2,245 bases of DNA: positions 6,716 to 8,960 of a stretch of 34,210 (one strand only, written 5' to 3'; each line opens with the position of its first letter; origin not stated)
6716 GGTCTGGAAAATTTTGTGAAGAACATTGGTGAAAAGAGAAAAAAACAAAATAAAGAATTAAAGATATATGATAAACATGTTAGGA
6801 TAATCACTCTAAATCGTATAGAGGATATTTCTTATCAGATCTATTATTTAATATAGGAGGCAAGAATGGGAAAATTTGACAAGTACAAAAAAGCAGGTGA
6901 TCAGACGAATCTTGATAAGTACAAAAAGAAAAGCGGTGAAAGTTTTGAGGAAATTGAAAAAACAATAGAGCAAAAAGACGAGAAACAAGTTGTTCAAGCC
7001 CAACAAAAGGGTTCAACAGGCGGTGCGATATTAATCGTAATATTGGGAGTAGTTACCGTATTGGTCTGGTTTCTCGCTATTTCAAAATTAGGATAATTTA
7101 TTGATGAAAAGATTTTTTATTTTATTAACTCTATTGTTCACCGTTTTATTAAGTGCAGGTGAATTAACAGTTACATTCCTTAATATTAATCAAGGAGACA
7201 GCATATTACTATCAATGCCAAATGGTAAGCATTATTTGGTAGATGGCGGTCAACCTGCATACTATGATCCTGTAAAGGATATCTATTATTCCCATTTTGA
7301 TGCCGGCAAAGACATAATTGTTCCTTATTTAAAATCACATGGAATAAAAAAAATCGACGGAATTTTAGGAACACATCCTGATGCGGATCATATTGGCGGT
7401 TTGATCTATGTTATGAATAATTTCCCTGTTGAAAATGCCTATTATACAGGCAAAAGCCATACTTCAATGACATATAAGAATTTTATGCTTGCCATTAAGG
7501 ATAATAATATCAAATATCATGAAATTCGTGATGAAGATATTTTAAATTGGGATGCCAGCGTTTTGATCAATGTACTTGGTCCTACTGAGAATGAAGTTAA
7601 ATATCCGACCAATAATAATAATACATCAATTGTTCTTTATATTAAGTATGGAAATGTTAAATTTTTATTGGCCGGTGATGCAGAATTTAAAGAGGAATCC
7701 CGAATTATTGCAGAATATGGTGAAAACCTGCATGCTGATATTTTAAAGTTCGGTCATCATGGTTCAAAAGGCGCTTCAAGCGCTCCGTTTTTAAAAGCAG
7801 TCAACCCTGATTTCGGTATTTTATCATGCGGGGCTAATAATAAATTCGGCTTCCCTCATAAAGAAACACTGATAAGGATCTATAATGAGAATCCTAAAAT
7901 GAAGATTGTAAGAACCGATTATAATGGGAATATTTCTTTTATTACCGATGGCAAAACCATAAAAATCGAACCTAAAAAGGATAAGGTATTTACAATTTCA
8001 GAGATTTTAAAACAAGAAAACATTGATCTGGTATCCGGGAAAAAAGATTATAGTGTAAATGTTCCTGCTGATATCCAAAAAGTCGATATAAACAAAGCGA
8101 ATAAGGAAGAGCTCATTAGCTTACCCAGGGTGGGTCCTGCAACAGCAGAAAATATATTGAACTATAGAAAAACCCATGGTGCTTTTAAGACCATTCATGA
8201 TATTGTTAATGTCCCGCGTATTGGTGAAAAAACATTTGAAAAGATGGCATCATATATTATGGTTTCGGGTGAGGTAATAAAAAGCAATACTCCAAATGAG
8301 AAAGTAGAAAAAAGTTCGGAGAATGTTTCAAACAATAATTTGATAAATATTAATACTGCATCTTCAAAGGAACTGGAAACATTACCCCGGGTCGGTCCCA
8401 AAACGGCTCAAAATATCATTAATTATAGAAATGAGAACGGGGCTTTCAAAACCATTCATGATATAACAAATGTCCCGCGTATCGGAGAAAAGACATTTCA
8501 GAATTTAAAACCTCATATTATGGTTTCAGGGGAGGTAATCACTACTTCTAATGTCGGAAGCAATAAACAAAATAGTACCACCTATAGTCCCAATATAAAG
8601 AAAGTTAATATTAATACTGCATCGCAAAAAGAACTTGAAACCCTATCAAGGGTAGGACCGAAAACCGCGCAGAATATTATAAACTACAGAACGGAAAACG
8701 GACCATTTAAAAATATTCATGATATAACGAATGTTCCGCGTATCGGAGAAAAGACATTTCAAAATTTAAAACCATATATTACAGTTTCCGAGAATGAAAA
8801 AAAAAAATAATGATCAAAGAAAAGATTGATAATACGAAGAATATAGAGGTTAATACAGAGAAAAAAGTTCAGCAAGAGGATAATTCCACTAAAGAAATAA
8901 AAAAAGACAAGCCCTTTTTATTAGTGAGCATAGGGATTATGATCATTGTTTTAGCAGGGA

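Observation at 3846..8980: Five-gene, translationally coupled DNA-capture cassette with no ComEC channel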

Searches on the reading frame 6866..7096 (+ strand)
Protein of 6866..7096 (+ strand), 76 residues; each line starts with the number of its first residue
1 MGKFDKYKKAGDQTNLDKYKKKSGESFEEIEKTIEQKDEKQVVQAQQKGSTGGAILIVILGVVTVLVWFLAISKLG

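Call 3: search_protein_families(library=pfam, proteins=[window:6866-7096:+], max_evalue=0.1)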
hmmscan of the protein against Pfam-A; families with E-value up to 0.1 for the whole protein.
window:6866-7096:+ (76 aa): 3 families
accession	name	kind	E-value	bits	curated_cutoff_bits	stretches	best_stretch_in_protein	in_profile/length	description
PF06024.17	Orf78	-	0.0067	17.1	29.4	1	20-72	29-81/101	Orf78 (ac78)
PF20990.2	DUF2207_C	-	0.02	15.1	33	1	7-70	91-154/247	Predicted membrane protein (DUF2207) C-terminal domain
PF20185.3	DUF6548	-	0.078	13.3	27.3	1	15-70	106-160/164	Family of unknown function (DUF6548)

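Call 5: search_protein_families(library=ncbifam, proteins=[window:6866-7096:+], max_evalue=0.01)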
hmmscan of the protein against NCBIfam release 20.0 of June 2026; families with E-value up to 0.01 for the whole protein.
window:6866-7096:+ (76 aa): 0 families

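Call 35: find_homologous_proteins(query=A6, max_evalue=0.001)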
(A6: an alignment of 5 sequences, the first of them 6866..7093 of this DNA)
Query A6 (5 sequences) (76 aa, profile of the alignment): 21 proteins with E <= 0.001 among 1486 candidates.
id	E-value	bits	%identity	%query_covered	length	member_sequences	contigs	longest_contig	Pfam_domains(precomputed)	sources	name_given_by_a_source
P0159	1.0e-34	136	63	99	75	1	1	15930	-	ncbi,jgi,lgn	jgi:hypothetical protein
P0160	1.6e-34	136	57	99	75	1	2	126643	-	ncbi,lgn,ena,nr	ncbi:hypothetical protein KAU32_08340 [bacterium]|nr:hypothetical protein [bacterium]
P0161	3.4e-34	135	65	99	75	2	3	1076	-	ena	-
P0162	3.7e-34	134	100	100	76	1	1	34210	-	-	-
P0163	6.8e-34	134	56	99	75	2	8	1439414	-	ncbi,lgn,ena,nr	ncbi:hypothetical protein KAR04_00720 [Candidatus Calescamantes bacterium]|nr:hypothetical protein [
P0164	3.3e-33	131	57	99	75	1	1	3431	-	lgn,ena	-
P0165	8.6e-33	130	84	100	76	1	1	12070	-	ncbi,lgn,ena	-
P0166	8.6e-33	130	60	99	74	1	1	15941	-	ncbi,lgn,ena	-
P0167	9.9e-33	130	78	100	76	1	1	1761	-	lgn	-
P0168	2.7e-32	128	55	99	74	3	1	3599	-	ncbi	-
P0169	3.8e-32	128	83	100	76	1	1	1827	-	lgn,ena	-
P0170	3.6e-30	122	70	99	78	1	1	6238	-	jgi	-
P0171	1.5e-26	110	64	99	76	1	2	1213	-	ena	-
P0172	4.5e-25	105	42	89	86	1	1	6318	-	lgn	-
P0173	2.9e-16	77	39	99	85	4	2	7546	-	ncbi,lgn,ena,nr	ncbi:hypothetical protein KAU33_06790 [Candidatus Dependentiae bacterium]|nr:hypothetical protein [C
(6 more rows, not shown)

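Call 36: find_encoding_contigs(protein=P0163, flank=10000, max_places=3)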
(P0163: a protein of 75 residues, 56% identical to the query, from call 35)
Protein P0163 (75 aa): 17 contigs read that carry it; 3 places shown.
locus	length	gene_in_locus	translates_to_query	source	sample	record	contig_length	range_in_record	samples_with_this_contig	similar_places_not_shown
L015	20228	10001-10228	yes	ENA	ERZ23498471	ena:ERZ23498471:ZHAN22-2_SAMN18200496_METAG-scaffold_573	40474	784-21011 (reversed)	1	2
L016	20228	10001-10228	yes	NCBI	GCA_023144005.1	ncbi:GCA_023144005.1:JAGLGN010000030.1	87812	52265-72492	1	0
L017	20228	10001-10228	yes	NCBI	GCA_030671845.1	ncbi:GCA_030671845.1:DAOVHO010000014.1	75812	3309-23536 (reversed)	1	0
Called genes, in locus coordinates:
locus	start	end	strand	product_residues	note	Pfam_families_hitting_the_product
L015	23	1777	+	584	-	PF00149:Metallophos, PF02872:5_nucleotid_C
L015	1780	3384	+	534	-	PF16697:Yop-YscD_cpl, PF00498:FHA, PF01590:GAF (faint), PF00211:Guanylate_cyc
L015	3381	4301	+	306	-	PF01073:3Beta_HSD, PF01370:Epimerase, PF04321:RmlD_sub_bind, PF16363:GDP_Man_Dehyd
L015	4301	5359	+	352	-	PF02350:Epimerase_2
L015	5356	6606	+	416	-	PF12832:MFS_1_like, PF07690:MFS_1, PF12832:MFS_1_like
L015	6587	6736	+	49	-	-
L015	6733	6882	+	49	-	-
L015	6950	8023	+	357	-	PF06514:PsbU (faint), PF12836:HHH_3, PF00633:HHH (faint), PF12826:HHH_2 (faint), PF14520:HHH_5 (faint), PF14579:HHH_6 (faint), PF12836:HHH_3, PF03934:T2SSK (weak)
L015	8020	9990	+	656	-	PF00580:UvrD-helicase, PF13361:UvrD_C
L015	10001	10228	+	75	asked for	-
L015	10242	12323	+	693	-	PF00753:Lactamase_B, PF14520:HHH_5 (faint), PF06514:PsbU (faint), PF00633:HHH (faint), PF03934:T2SSK (weak), PF12836:HHH_3, PF03934:T2SSK (weak), PF12836:HHH_3, +5 more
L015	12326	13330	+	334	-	PF02912:Phe_tRNA-synt_N, PF01409:tRNA-synt_2d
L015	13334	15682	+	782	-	PF01588:tRNA_bind, PF03483:B3_4, PF03484:B5, PF17759:tRNA_synthFbeta, PF03147:FDX-ACB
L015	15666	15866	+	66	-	-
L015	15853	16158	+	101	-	PF05164:ZapA (weak)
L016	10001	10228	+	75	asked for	-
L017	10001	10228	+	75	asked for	-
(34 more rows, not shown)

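Call 37: find_encoding_contigs(protein=P0173, flank=10000, max_places=3)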
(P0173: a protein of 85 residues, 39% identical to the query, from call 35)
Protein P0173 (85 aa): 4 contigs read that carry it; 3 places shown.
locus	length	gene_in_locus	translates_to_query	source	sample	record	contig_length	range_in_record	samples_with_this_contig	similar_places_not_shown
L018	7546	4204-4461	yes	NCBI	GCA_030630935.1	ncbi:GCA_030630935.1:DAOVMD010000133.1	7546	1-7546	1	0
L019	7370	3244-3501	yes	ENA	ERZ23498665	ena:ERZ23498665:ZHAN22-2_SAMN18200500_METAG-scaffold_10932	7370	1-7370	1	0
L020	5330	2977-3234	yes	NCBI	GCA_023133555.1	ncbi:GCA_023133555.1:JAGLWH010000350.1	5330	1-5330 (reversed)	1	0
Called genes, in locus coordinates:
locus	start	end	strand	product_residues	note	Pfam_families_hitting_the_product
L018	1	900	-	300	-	?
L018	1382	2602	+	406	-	PF00079:Serpin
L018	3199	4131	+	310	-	PF01544:CorA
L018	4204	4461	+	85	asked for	-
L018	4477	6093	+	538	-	PF14520:HHH_5 (faint), PF00753:Lactamase_B, PF03934:T2SSK (faint), PF06514:PsbU (faint), PF12836:HHH_3, PF12836:HHH_3, PF00633:HHH, PF12836:HHH_3, +3 more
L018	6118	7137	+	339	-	PF02912:Phe_tRNA-synt_N, PF01409:tRNA-synt_2d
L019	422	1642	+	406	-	PF00079:Serpin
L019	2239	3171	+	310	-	PF01544:CorA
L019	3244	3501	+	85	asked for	-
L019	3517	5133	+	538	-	PF14520:HHH_5 (faint), PF00753:Lactamase_B, PF03934:T2SSK (faint), PF06514:PsbU (faint), PF12836:HHH_3, PF12836:HHH_3, PF00633:HHH, PF12836:HHH_3, +3 more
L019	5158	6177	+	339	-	PF02912:Phe_tRNA-synt_N, PF01409:tRNA-synt_2d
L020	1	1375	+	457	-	PF00079:Serpin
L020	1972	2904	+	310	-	PF01544:CorA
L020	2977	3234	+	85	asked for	-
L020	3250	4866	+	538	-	PF14520:HHH_5 (faint), PF00753:Lactamase_B, PF03934:T2SSK (faint), PF06514:PsbU (faint), PF12836:HHH_3, PF12836:HHH_3, PF00633:HHH, PF12836:HHH_3, +3 more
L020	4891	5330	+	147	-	PF02912:Phe_tRNA-synt_N, PF01409:tRNA-synt_2d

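Call 47: find_encoding_contigs(protein=P0165, flank=10000, max_places=2)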
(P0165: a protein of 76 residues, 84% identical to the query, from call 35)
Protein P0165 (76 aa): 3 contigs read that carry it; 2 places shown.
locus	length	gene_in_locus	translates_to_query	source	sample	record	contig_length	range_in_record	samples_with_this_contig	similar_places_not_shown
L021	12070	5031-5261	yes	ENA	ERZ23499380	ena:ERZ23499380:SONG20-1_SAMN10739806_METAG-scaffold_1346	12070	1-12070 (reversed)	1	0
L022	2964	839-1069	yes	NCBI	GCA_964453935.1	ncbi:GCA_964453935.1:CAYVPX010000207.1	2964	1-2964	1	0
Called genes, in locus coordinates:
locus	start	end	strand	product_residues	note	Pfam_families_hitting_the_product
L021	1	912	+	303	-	?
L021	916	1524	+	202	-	-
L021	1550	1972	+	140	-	-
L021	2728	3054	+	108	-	PF12826:HHH_2 (faint), PF14520:HHH_5 (faint), PF12836:HHH_3, PF00633:HHH (weak)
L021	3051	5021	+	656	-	PF00580:UvrD-helicase, PF13361:UvrD_C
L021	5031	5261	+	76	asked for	-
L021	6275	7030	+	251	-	PF06514:PsbU (faint), PF04919:DUF655 (faint), PF12836:HHH_3, PF14520:HHH_5 (faint), PF14579:HHH_6 (faint), PF03934:T2SSK (faint), PF12836:HHH_3, PF00633:HHH (weak), +2 more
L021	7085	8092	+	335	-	PF02912:Phe_tRNA-synt_N, PF01409:tRNA-synt_2d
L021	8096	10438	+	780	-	PF01588:tRNA_bind, PF03483:B3_4, PF03484:B5, PF17759:tRNA_synthFbeta, PF03147:FDX-ACB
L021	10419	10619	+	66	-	-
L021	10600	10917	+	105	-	PF05164:ZapA (weak)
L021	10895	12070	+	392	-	?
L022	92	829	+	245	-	PF13361:UvrD_C (weak)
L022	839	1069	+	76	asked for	-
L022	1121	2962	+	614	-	?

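Call 48: find_encoding_contigs(protein=P0170, flank=10000, max_places=2)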
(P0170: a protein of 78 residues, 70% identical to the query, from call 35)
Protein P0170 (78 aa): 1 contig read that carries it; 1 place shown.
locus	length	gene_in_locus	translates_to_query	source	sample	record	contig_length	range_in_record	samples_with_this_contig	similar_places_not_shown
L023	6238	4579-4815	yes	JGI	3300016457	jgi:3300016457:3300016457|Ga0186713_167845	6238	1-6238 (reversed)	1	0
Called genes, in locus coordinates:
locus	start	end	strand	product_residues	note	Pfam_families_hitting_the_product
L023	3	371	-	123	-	?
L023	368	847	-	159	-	PF02311:AraC_binding (weak), PF07883:Cupin_2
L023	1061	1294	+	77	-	PF08220:HTH_DeoR (weak), PF08279:HTH_11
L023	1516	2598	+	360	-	PF06514:PsbU (faint), PF21687:T2SSK_1st (faint), PF14716:HHH_8 (faint), PF14579:HHH_6 (faint), PF12836:HHH_3, PF12836:HHH_3, PF00633:HHH (weak), PF03934:T2SSK (weak), +3 more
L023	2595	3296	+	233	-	PF00580:UvrD-helicase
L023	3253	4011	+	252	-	PF00580:UvrD-helicase, PF13361:UvrD_C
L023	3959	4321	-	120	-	-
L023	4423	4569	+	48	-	-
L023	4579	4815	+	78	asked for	-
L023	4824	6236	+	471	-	?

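Call 62: search_protein_families(library=padloc, proteins=[window:6866-7096:+], max_evalue=0.001)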
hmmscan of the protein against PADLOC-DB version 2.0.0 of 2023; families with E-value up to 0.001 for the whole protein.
window:6866-7096:+ (76 aa): 0 families

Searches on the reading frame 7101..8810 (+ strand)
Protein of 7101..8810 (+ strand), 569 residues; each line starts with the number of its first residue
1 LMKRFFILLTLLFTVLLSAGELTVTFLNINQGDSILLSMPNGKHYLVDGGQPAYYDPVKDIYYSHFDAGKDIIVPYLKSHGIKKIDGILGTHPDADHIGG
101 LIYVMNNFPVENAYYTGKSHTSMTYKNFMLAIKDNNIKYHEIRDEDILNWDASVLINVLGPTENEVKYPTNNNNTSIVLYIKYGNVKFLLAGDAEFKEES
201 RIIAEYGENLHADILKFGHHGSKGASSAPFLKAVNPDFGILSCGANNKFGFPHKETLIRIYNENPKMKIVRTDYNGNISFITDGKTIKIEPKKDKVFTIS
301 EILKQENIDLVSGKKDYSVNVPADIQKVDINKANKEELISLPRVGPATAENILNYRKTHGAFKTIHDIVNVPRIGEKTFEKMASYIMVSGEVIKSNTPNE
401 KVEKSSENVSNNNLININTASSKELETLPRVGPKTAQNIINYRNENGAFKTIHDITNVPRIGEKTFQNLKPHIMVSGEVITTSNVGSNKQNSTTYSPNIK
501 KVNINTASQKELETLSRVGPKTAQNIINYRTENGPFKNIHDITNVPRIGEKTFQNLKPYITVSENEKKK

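Call 3: search_protein_families(library=pfam, proteins=[window:7101-8810:+], max_evalue=0.1)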
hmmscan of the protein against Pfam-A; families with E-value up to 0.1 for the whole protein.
window:7101-8810:+ (569 aa): 19 families
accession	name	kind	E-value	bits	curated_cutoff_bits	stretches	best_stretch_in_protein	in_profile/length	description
PF12836.13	HHH_3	-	2.7e-71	236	27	3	498-561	2-65/65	Helix-hairpin-helix motif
PF00633.29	HHH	-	7.3e-21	73.3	24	3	414-442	2-30/30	Helix-hairpin-helix motif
PF14520.12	HHH_5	-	3.3e-20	72.8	27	3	336-382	2-51/57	Helix-hairpin-helix domain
PF03934.19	T2SSK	-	9.1e-16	58.4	24.2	2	502-562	1-62/63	Type II secretion system (T2SS), protein K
PF00753.33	Lactamase_B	-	2.4e-15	57.5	22.7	1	31-244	5-195/196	Metallo-beta-lactamase superfamily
PF14579.12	HHH_6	-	2.7e-12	47.2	25.6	2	512-554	27-72/90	Helix-hairpin-helix motif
PF12826.13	HHH_2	-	1.7e-11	44.5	27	1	413-446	25-58/64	Helix-hairpin-helix motif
PF06514.17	PsbU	-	7.7e-09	35.9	24.5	1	495-559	11-68/93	Photosystem II 12 kDa extrinsic protein (PsbU)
PF14716.13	HHH_8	-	1.4e-08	35.4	30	0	420-441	45-66/73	Helix-hairpin-helix domain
PF21687.3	T2SSK_1st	-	1.4e-06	29.4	26.2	1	527-562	69-104/107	Type II secretion system (T2SS), protein K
PF21176.3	RecR_HhH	-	3.7e-06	27.1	27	0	423-438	6-21/45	RecR, helix-hairpin-helix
PF04919.18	DUF655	-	4.3e-06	27.2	22.2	0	423-457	116-149/181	Protein of unknown function (DUF655)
PF11731.14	Cdd1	-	9.4e-06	26.2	25.5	0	421-440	4-23/86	Pathogenicity locus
PF01367.25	5_3_exonuc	-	6.9e-05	23.7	40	0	421-453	16-49/97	5'-3' exonuclease, C-terminal SAM fold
PF12706.13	Lactamase_B_2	-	9.7e-05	22.5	27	1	66-198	5-147/200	Beta-lactamase superfamily domain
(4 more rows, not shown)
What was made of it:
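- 7104..8810 (+): g4: Sec-exported ComEC-type metallo-beta-lactamase-fold nuclease domain (about 20-290) followed by three ComEA-type HhH modules (327, 414, 501). Lactamase_B plus HHH_3 x3 (call 3).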

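Call 5: search_protein_families(library=ncbifam, proteins=[window:7101-8810:+], max_evalue=0.01)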
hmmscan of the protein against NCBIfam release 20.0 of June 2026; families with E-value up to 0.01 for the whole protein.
window:7101-8810:+ (569 aa): 16 families
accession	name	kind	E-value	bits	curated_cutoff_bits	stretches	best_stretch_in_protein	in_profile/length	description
TIGR01259.1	comE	subfamily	1.1e-66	222.3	152.35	3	490-562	48-120/120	comEA protein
TIGR00426.1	TIGR00426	subfamily_domain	2.6e-54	181.2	53.1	3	501-562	7-69/69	competence protein ComEA helix-hairpin-helix repeat region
TIGR00361.1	ComEC_Rec2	equivalog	3e-39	134.7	190.05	1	10-276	429-663/663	DNA internalization-related competence protein ComEC/Rec2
NF008580.0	PRK11539.1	equivalog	1e-25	90.3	969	1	10-295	491-741/758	ComEC family protein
NF049846.1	blaAHM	exception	8e-23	80.8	590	1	70-289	95-302/304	AHM family subclass B3-like metallo-beta-lactamase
NF041809.1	Avs1a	equivalog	4.2e-13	48.8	420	2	170-267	249-348/387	AVAST type 1 anti-phage system MBL fold metallo-hydrolase Avs1a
NF037980.1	T2SS_GspK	equivalog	7.1e-13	48.8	130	2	496-559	207-267/307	type II secretion system minor pseudopilin GspK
NF045978.1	ComEA_MAG0490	equivalog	6.8e-12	45.4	98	3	411-473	99-160/162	MAG0490 family ComEA-like DNA-binding protein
NF058524.1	6A-MBL_enzyme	equivalog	5.4e-11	42.2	220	2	153-223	176-257/346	anti-phage 6A-MBL system MBL-fold protein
TIGR03916.1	rSAM_link_UDG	hypoth_equivalog_domain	1.2e-08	34.5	343.5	1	297-392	289-380/415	putative DNA modification/repair radical SAM protein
TIGR00084.2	ruvA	equivalog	1.5e-08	34.5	85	0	417-440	104-127/202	Holliday junction branch migration protein RuvA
TIGR00575.1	dnlj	equivalog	2.7e-05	22.7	444.45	1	328-458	458-565/652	NAD-dependent DNA ligase LigA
NF005932.1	PRK07956.1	equivalog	0.00015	20.5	369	0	413-458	528-573/664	NAD-dependent DNA ligase LigA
NF005298.0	PRK06826.1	equivalog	0.00048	17.9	1260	0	408-457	809-858/1151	DNA polymerase III subunit alpha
TIGR00594.1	polc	superfamily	0.00067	17.8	434.35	0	402-457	802-857/1022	DNA polymerase III subunit alpha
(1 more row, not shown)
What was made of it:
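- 7104..8810 (+): TIGR00361 positions 429-663, E 3e-39 (call 5).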

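Call 38: search_solved_structures(query=window:7104-8807:+, max_evalue=0.001, show_alignments=1)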
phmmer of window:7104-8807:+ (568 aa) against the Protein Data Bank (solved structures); distinct sequences matched with E-value up to 0.001: 17.
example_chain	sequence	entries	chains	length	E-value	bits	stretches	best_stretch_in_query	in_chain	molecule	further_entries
9ic4_A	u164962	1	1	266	9.6e-39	136.8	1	20-285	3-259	Competence protein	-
30bt_A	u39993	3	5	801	6e-38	134.2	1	18-285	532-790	Beta-lactamase-like domain | ComEC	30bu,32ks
9vc6_A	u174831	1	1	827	4.6e-31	111.5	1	18-283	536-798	Competence protein ComEC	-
8dss_A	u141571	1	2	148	5e-15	58.5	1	374-474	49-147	ComE operon protein 1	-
9yi2_A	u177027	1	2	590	7e-15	58.1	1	408-549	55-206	Endonuclease/exonuclease/phosphatase family domain-containing protein 1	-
8dfk_A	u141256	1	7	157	5.4e-14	55.1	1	412-474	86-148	ComE operon protein 1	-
9vc9_A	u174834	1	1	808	3.3e-13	52.5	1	170-264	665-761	Dna internalization-related competence protein rec2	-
9vcf_A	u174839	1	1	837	6.9e-12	48.2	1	26-287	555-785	DNA internalization-related competence protein ComEC/Rec2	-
9vcb_A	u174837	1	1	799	8.7e-12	47.8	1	26-280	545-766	DNA internalization-related competence protein ComEC/Rec2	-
12qj_A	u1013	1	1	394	3.7e-08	35.9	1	23-238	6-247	Choline binding protein E CbpE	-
1wra_A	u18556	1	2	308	4.5e-08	35.6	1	23-238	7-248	Teichoic acid phosphorylcholine esterase/choline binding protein E (cbpE)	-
2bib_A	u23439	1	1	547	2.9e-07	32.9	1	23-237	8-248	TEICHOIC ACID PHOSPHORYLCHOLINE ESTERASE/ CHOLINE BINDING PROTEIN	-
2oce_A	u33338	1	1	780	2.1e-06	30.1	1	412-471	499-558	Hypothetical protein PA5201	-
3bzc_A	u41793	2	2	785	2.2e-06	30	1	412-471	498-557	Tex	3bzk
2edu_A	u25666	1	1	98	1.5e-05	27.2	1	503-553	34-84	Kinesin-like protein KIF22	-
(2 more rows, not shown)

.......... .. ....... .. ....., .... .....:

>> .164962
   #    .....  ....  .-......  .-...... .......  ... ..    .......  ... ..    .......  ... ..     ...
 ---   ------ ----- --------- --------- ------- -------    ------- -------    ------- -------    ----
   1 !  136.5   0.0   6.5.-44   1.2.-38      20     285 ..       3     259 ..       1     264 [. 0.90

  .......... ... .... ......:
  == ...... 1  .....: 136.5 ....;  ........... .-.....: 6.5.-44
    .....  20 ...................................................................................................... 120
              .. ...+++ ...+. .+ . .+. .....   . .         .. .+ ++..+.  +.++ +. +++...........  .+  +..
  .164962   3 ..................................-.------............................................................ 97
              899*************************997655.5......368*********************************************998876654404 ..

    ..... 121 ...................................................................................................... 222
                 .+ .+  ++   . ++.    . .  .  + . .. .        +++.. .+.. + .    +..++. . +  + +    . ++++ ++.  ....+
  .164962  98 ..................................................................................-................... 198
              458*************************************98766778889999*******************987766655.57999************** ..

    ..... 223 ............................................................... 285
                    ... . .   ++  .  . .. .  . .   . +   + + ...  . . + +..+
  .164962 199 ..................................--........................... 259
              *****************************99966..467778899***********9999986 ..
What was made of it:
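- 7104..8810 (+): PDB ComEC CTD 9ic4 at E 1e-38, and full-length ComEC 30bt and 9vc6 (call 38).
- On ComEC/Rec2: PDB 9ic4 at E 1e-38 (call 38).
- Checked: Its MBL domain matches the ComEC C-terminal domain (TIGR00361 positions 429-663, E 3e-39; PDB 9ic4, E 1e-38), and it has 3 x HHH_3 (calls 3, 5, 38).
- HhH modules in g1 and g4 score far above the ComEA-repeat cutoff (call 5) and match ComEA structures 8dss and 8dfk (call 38).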

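Call 62: search_protein_families(library=padloc, proteins=[window:7104-8810:+], max_evalue=0.001)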
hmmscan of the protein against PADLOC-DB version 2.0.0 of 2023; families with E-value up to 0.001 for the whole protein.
window:7104-8810:+ (568 aa): 6 families
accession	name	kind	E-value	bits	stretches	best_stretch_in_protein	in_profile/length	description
PDLC03854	LmuA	-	5.4e-26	89.5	2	169-280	210-323/345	-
PDLC03805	RTasMBL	-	4.7e-17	60.1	2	166-276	177-289/322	DRT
PDLC02158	Avs1a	-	7.6e-12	43.2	1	170-262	252-346/392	-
PDLC04675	PDC-M48B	-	3.2e-11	41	1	20-244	4-231/291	-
PDLC04676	PDC-M48B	-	5.8e-09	33.2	1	71-112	46-89/357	-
PDLC04673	PDC-M48B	-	1.9e-07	28.7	1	69-242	37-229/296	-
